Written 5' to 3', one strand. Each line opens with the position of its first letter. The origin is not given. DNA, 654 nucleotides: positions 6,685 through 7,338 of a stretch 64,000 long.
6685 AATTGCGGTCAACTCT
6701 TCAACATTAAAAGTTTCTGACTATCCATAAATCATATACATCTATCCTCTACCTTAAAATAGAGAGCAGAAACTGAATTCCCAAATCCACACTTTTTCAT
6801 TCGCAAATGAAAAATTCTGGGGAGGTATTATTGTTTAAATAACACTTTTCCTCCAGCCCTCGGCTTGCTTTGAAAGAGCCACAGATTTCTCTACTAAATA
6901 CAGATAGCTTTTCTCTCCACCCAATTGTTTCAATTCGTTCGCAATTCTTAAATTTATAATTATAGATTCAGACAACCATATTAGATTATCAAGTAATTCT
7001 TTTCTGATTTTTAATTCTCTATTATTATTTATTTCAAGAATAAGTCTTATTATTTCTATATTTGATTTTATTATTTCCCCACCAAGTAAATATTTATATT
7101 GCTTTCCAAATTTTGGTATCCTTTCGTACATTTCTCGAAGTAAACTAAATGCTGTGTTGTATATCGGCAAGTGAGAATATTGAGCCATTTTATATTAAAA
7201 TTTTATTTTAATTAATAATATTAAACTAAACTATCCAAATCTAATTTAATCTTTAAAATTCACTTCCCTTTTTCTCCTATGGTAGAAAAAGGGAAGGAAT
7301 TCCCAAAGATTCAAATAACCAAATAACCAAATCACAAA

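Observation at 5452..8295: Complete diversity-generating retroelement: target(VR)-avd-TR-RT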

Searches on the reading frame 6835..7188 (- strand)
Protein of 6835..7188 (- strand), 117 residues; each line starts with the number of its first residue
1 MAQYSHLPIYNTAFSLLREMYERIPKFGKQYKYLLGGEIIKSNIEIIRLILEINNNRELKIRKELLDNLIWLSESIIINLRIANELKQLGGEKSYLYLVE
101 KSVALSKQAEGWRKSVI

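Call 4: search_protein_families(library=pfam, proteins=[window:6835-7188:-], max_evalue=0.1)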
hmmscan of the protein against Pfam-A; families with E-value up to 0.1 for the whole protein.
window:6835-7188:- (117 aa): 2 families
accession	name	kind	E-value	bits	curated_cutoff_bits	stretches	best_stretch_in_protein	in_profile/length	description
PF22296.2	bAvd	-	2.5e-08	34.8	40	1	16-116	10-107/107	bAvd-like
PF15962.10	DUF4765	-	0.042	12.3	27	1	32-110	528-603/1128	Domain of unknown function (DUF4765)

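Call 5: search_protein_families(library=ncbifam, proteins=[window:6835-7188:-], max_evalue=0.1)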
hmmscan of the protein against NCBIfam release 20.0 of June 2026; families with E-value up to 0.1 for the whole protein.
window:6835-7188:- (117 aa): 1 family
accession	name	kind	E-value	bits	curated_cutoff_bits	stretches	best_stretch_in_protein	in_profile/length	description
NF033474.1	DivGenRetAVD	equivalog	0.00022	21.5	80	1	7-62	1-56/104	diversity-generating retroelement protein Avd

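Call 8: search_solved_structures(query=window:6835-7188:-, max_evalue=1, show_alignments=1)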
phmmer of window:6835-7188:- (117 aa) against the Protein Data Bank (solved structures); distinct sequences matched with E-value up to 1: 1.
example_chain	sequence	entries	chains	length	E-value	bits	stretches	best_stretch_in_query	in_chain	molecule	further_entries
3k9g_A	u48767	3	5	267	0.22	15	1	11-59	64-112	PF-32 protein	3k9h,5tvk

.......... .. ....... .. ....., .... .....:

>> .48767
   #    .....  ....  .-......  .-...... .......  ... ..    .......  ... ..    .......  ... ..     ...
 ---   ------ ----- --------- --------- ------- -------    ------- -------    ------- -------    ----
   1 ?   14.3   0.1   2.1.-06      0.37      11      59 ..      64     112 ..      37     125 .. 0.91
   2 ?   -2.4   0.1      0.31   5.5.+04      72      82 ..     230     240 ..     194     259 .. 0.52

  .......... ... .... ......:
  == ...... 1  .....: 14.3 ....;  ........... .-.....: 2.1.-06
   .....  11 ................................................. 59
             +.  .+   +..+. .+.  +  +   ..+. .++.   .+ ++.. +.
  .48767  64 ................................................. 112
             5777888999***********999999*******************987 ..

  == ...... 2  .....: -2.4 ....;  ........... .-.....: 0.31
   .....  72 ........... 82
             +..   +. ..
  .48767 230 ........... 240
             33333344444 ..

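Call 58: find_homologous_proteins(query=window:6835-7188:-)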
Query window:6835-7188:- (117 aa): 163 proteins with E <= 0.001 among 170 candidates; the best 120 are listed.
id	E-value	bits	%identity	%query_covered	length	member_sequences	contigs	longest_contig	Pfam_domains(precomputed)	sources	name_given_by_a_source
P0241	1.4e-66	239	100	100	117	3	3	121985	PF22296.3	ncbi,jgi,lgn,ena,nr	ncbi:MAG TPA: hypothetical protein PLO44_01830 [Candidatus Paceibacterota bacterium]|nr:hypothetical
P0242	8.7e-63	227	95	100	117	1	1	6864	PF22296.3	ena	-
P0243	9.0e-62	224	94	100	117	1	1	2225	PF22296.3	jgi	jgi:hypothetical protein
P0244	1.1e-61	224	93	100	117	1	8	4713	PF22296.3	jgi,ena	-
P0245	3.2e-61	222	92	99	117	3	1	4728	PF22296.3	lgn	-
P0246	3.5e-61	222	92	100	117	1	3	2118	PF22296.3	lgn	-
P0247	3.0e-57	209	86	99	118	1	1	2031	PF22296.3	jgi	-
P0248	2.5e-55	203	84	99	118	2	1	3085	PF22296.3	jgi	jgi:hypothetical protein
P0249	2.5e-55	203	82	99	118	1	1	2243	PF22296.3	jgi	jgi:hypothetical protein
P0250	2.7e-55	203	84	99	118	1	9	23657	PF22296.3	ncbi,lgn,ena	-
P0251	1.1e-54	201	83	99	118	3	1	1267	PF22296.3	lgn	-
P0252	1.4e-54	201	84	99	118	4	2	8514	PF22296.3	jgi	jgi:hypothetical protein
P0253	1.9e-54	200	81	99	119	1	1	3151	PF22296.3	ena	-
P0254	2.0e-54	200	84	99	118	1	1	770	PF22296.3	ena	-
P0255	3.4e-54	199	83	99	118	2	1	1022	PF22296.3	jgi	jgi:hypothetical protein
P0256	6.7e-54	199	80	99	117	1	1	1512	PF22296.3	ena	-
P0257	7.1e-54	198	83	100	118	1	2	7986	PF22296.3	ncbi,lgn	-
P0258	8.9e-54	198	84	99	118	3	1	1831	PF22296.3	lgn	-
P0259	1.3e-53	198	83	99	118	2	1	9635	PF22296.3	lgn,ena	-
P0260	2.2e-53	197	82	98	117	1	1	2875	PF22296.3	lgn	-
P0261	1.1e-52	195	80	99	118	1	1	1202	PF22296.3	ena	-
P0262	2.4e-52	194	81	99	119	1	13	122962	PF22296.3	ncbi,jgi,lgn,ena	-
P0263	2.4e-52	194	80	99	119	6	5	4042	PF22296.3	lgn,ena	-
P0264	4.1e-52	193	79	100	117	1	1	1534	PF22296.3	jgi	jgi:hypothetical protein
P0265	6.1e-52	192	79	100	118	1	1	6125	PF22296.3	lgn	-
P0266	8.0e-52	192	79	99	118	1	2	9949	PF22296.3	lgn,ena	-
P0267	1.0e-51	192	80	99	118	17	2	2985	PF22296.3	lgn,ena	-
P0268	1.6e-51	191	80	99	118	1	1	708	PF22296.3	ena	-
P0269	3.7e-51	190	76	99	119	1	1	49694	PF22296.3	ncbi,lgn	-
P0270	5.7e-51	189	77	100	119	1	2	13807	PF22296.3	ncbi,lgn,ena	ncbi:MAG: four helix bundle protein [bacterium]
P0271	6.6e-51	189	79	99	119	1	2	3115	PF22296.3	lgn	-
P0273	8.7e-51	189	81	99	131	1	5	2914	PF22296.3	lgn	-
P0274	9.4e-51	188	78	99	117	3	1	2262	PF22296.3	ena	-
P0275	1.3e-50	188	80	99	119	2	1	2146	PF22296.3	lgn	-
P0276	5.3e-50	186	76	99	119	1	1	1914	PF22296.3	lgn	-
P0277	1.1e-49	185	76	99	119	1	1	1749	PF22296.3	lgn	-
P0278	1.7e-49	184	75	100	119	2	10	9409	PF22296.3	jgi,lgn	jgi:hypothetical protein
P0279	2.1e-49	184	78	99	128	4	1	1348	PF22296.3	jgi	-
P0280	2.2e-49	184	76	99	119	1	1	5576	PF22296.3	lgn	-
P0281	4.6e-49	183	77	100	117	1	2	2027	PF22296.3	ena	-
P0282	6.6e-49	182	77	99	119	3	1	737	PF22296.3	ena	-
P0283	6.7e-49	182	76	99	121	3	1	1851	PF22296.3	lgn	-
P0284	8.6e-49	182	76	99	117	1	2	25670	PF22296.3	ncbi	ncbi:MAG: four helix bundle protein [Minisyncoccota bacterium]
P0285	2.2e-48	181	74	100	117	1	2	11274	PF22296.3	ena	-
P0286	2.3e-48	181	93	84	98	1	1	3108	PF22296.3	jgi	-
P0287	3.0e-48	180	75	100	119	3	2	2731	PF22296.3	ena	-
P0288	3.2e-48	180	75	98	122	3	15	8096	PF22296.3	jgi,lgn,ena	-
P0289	5.4e-48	180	74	100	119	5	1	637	PF22296.3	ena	-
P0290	6.9e-48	179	74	100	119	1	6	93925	PF22296.3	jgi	jgi:hypothetical protein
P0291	2.3e-47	178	73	99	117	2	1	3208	PF22296.3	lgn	-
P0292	3.4e-47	177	77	99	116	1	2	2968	PF22296.3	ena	-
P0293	9.6e-47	176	72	99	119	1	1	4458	PF22296.3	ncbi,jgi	-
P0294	1.3e-46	175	76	99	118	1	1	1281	PF22296.3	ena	-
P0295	2.7e-46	174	71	99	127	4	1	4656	PF22296.3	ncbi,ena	-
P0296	3.0e-46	174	73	99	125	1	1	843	PF22296.3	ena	-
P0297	7.7e-46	173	70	99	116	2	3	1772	PF22296.3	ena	-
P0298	1.8e-45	171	70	99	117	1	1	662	PF22296.3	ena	-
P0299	2.5e-45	171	71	99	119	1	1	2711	PF22296.3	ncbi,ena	-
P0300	3.0e-45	171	72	99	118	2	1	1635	PF22296.3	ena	-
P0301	3.8e-45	170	70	98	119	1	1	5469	PF22296.3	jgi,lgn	jgi:hypothetical protein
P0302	1.6e-44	168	71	99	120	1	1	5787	PF22296.3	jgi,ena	-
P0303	1.7e-44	168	70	99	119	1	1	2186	PF22296.3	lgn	-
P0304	4.4e-44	167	68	99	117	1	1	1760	PF22296.3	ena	-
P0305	5.2e-44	167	70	99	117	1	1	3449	PF22296.3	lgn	-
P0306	2.6e-43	164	68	99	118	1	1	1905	PF22296.3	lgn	-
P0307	2.5e-42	161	66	99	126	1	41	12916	PF22296.3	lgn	-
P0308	2.7e-42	161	67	99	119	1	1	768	PF22296.3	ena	-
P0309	2.8e-42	161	66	99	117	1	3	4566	PF22296.3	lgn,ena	-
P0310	3.7e-42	161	66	99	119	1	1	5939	PF22296.3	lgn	-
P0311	2.8e-41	158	68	97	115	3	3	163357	PF22296.3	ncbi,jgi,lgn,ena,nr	ncbi:MAG TPA: hypothetical protein PKL13_03305 [bacterium]|nr:hypothetical protein [bacterium]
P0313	9.1e-41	156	68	98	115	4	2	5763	PF22296.3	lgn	-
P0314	9.5e-41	156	66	99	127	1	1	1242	PF22296.3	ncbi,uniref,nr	ncbi:hypothetical protein COV54_00420 [Candidatus Jorgensenbacteria bacterium CG11_big_fil_rev_8_21_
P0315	1.1e-40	156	65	99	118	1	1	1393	PF22296.3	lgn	-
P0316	1.1e-40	156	65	97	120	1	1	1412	PF22296.3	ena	-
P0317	1.7e-40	155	66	99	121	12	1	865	PF22296.3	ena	-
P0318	2.2e-40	155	66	99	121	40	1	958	PF22296.3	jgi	-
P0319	2.3e-40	155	66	99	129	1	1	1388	PF22296.3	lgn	-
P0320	2.9e-40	155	66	99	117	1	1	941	PF22296.3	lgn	-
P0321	3.7e-40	154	62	97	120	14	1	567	PF22296.3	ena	-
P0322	4.0e-40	154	63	99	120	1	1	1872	PF22296.3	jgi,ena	-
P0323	1.2e-39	153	64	99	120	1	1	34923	PF22296.3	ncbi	-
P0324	1.9e-39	152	74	86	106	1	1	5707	PF22296.3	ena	-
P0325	2.3e-39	152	60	99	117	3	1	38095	PF22296.3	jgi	jgi:hypothetical protein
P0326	2.7e-39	152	62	97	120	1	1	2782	PF22296.3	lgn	-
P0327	3.7e-39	151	62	99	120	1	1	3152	PF22296.3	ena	-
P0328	3.8e-39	151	63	97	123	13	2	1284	PF22296.3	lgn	-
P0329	4.0e-39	151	61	97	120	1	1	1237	PF22296.3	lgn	-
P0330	4.7e-39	151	61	97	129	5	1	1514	PF22296.3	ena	-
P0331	5.0e-39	151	62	99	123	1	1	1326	PF22296.3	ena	-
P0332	5.3e-39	151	59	99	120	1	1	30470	PF22296.3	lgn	-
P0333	7.2e-39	150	64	97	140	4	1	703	PF22296.3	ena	-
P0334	7.4e-39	150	62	97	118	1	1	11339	PF22296.3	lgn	-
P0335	7.9e-39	150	59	99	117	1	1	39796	PF22296.3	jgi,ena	-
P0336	8.5e-39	150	63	97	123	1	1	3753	PF22296.3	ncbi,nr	ncbi:MAG: four helix bundle protein [bacterium]|nr:four helix bundle protein [bacterium]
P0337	9.9e-39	150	62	99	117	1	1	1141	PF22296.3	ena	-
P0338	1.1e-38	150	66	99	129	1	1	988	PF22296.3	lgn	-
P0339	1.2e-38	149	61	97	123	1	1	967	PF22296.3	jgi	jgi:hypothetical protein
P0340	1.6e-38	149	63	97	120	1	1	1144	PF22296.3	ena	-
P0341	1.9e-38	149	61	97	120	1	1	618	PF22296.3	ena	-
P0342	2.0e-38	149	68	97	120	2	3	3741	PF22296.3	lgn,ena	-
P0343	2.7e-38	148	59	99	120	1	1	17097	PF22296.3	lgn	-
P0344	3.1e-38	148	76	83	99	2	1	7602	PF22296.3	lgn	-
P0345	3.6e-38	148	62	97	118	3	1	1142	PF22296.3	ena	-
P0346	6.2e-38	147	59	99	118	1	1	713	PF22296.3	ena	-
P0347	9.5e-38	147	63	97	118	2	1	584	PF22296.3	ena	-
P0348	1.3e-37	146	63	97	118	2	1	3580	PF22296.3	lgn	-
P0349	1.5e-37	146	59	99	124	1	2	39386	PF22296.3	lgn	-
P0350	1.8e-37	146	60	99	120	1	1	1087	PF22296.3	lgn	-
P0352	2.4e-37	145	62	97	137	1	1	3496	PF22296.3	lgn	-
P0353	3.3e-37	145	60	99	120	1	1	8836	PF22296.3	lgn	-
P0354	5.3e-37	144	69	86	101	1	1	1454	PF22296.3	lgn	-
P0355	8.1e-37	144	57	99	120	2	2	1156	PF22296.3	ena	-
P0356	8.9e-37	143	62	99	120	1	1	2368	PF22296.3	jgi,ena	-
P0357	1.2e-36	143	62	97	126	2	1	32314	PF22296.3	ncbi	-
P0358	1.3e-36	143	59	97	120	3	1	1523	PF22296.3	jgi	jgi:hypothetical protein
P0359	2.5e-36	142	61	97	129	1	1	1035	PF22296.3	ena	-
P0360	3.4e-36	142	60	98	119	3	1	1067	PF22296.3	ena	-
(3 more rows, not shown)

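Call 60: search_solved_structures(query=A6, max_evalue=10, show_alignments=2)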
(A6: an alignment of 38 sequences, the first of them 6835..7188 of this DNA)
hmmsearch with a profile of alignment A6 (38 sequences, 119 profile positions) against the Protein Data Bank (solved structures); distinct sequences matched with E-value up to 10: 3.
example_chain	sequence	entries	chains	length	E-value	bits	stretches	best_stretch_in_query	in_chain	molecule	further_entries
7ue2_A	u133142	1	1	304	0.089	16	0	37-72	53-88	RPB_PLP3_R6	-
8i8b_E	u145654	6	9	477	1.2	12.4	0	11-42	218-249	Early 49 Daa protein | Protein AC142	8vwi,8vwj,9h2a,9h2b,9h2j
5cwo_A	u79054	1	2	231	7.6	9.8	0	10-81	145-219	Designed helical repeat protein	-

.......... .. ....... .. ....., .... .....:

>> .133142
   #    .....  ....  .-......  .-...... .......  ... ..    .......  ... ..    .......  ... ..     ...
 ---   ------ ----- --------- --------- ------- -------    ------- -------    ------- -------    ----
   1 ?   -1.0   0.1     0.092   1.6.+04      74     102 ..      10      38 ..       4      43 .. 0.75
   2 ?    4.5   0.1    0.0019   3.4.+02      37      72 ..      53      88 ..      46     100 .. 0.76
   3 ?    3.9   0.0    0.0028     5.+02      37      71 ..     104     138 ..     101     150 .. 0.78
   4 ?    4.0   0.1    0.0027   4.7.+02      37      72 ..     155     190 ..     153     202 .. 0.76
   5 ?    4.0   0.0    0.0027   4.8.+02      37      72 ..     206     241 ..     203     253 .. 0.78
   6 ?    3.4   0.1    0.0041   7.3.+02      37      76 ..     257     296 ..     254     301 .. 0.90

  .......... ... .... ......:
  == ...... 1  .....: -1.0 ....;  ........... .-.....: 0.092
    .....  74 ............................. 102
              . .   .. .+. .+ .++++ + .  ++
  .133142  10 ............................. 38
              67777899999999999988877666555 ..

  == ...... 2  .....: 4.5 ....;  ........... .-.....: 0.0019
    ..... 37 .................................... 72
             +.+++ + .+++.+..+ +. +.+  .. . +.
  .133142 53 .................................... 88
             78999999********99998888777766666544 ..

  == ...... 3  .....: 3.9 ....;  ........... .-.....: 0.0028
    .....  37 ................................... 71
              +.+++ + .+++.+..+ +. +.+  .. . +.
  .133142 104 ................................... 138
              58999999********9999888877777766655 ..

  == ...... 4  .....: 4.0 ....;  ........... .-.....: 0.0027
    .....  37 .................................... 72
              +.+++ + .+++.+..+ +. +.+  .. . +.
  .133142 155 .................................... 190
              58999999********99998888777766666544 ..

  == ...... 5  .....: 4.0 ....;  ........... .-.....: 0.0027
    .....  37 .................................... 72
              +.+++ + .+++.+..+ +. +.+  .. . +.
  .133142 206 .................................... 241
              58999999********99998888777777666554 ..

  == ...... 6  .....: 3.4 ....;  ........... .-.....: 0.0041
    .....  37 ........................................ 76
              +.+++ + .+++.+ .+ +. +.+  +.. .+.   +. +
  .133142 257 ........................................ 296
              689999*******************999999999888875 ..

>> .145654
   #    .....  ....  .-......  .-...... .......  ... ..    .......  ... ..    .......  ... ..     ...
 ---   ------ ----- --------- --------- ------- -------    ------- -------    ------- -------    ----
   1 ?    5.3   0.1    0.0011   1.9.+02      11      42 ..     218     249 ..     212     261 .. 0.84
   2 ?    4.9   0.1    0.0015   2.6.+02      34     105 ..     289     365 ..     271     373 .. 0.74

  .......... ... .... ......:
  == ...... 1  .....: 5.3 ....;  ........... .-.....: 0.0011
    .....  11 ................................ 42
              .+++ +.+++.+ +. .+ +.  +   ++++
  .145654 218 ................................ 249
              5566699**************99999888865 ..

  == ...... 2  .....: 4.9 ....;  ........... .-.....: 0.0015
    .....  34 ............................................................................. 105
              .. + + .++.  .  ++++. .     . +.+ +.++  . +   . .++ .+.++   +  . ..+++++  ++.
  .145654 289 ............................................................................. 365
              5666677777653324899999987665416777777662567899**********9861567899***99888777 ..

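Call 73: predict_structure(alignment_id=A6)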
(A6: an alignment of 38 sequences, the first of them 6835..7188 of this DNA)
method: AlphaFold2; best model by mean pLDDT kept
length: 117 residues; sequences in the alignment: 38
mean_pLDDT: 94.5   pTM: 0.87
mean pLDDT of the five models: 94.5, 93.9, 93.6, 93.5, 88.5
residues with pLDDT >= 90: 107; 70-90: 5; 50-70: 5; < 50: 0
segments of 3 or more residues with pLDDT < 50: none
pLDDT, mean of each block of 10 residues (from residue 1): 76 97 96 97 98 94 97 98 96 96 98 88
secondary structure, 60 per line:
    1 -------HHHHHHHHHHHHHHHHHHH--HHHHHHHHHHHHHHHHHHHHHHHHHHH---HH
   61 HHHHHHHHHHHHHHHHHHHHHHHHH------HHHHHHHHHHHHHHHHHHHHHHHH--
elements in order: H8-26 H29-55 H59-85 H92-115

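Call 75: fold_search(model_id=the predicted structure, library=pdb)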
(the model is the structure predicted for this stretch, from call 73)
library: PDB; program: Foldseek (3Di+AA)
matches with E <= 10: 400; with E <= 0.001: 1
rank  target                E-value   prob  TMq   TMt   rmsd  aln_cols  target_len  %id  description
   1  2gsc_B                6.6e-04  1.00  0.89  0.89   2.6       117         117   13  Crystal Structure of the Conserved Hypothetical Cytosolic Protein Xcc0516 from Xanthomonas campestris (released 2006-10-03)
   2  2gsc_D                1.1e-03  1.00  0.88  0.90   1.4       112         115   13  Crystal Structure of the Conserved Hypothetical Cytosolic Protein Xcc0516 from Xanthomonas campestris (released 2006-10-03)
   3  2gsc_E                1.7e-03  1.00  0.86  0.89   1.3       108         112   14  Crystal Structure of the Conserved Hypothetical Cytosolic Protein Xcc0516 from Xanthomonas campestris (released 2006-10-03)
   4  2gsc_C                3.9e-03  1.00  0.84  0.89   1.4       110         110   13  Crystal Structure of the Conserved Hypothetical Cytosolic Protein Xcc0516 from Xanthomonas campestris (released 2006-10-03)
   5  2gsc_A                4.9e-03  1.00  0.84  0.87   1.4       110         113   13  Crystal Structure of the Conserved Hypothetical Cytosolic Protein Xcc0516 from Xanthomonas campestris (released 2006-10-03)
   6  2rld_B                1.3e-02  1.00  0.81  0.84   2.0       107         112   11  CRYSTAL STRUCTURE OF A PROTEIN WITH UNKNOWN FUNCTION FROM S23 RIBOSOMAL PROTEIN FAMILY (BT_0352) FROM BACTEROIDES THET (released 2007-10-30)
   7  2rld_C                1.5e-02  1.00  0.80  0.81   2.0       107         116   11  CRYSTAL STRUCTURE OF A PROTEIN WITH UNKNOWN FUNCTION FROM S23 RIBOSOMAL PROTEIN FAMILY (BT_0352) FROM BACTEROIDES THET (released 2007-10-30)
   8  2rld_E                2.0e-02  1.00  0.81  0.87   1.9       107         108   11  CRYSTAL STRUCTURE OF A PROTEIN WITH UNKNOWN FUNCTION FROM S23 RIBOSOMAL PROTEIN FAMILY (BT_0352) FROM BACTEROIDES THET (released 2007-10-30)
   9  2rld_A                6.3e-02  1.00  0.69  0.71   2.7       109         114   12  CRYSTAL STRUCTURE OF A PROTEIN WITH UNKNOWN FUNCTION FROM S23 RIBOSOMAL PROTEIN FAMILY (BT_0352) FROM BACTEROIDES THET (released 2007-10-30)
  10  2rld_D                7.8e-02  1.00  0.72  0.78   2.7       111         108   12  CRYSTAL STRUCTURE OF A PROTEIN WITH UNKNOWN FUNCTION FROM S23 RIBOSOMAL PROTEIN FAMILY (BT_0352) FROM BACTEROIDES THET (released 2007-10-30)
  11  7dgu                  1.0e-01  0.98  0.48  0.55   4.3       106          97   14  De novo designed protein H4A1R (released 2021-11-24)
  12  1x90_A                1.5e-01  1.00  0.70  0.57   3.0       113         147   11  Crystal structure of mutant form B of a pectin methylesterase inhibitor from Arabidopsis (released 2004-12-28)
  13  1x8z_A                1.8e-01  0.97  0.52  0.42   5.0       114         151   11  Crystal structure of a pectin methylesterase inhibitor from Arabidopsis thaliana (released 2004-12-28)
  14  1x8z_C                2.0e-01  1.00  0.71  0.57   2.9       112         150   10  Crystal structure of a pectin methylesterase inhibitor from Arabidopsis thaliana (released 2004-12-28)
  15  2vxx_A                2.0e-01  0.75  0.38  0.27  17.0       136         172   10  X-ray structure of DpsA from Thermosynechococcus elongatus (released 2009-11-17)
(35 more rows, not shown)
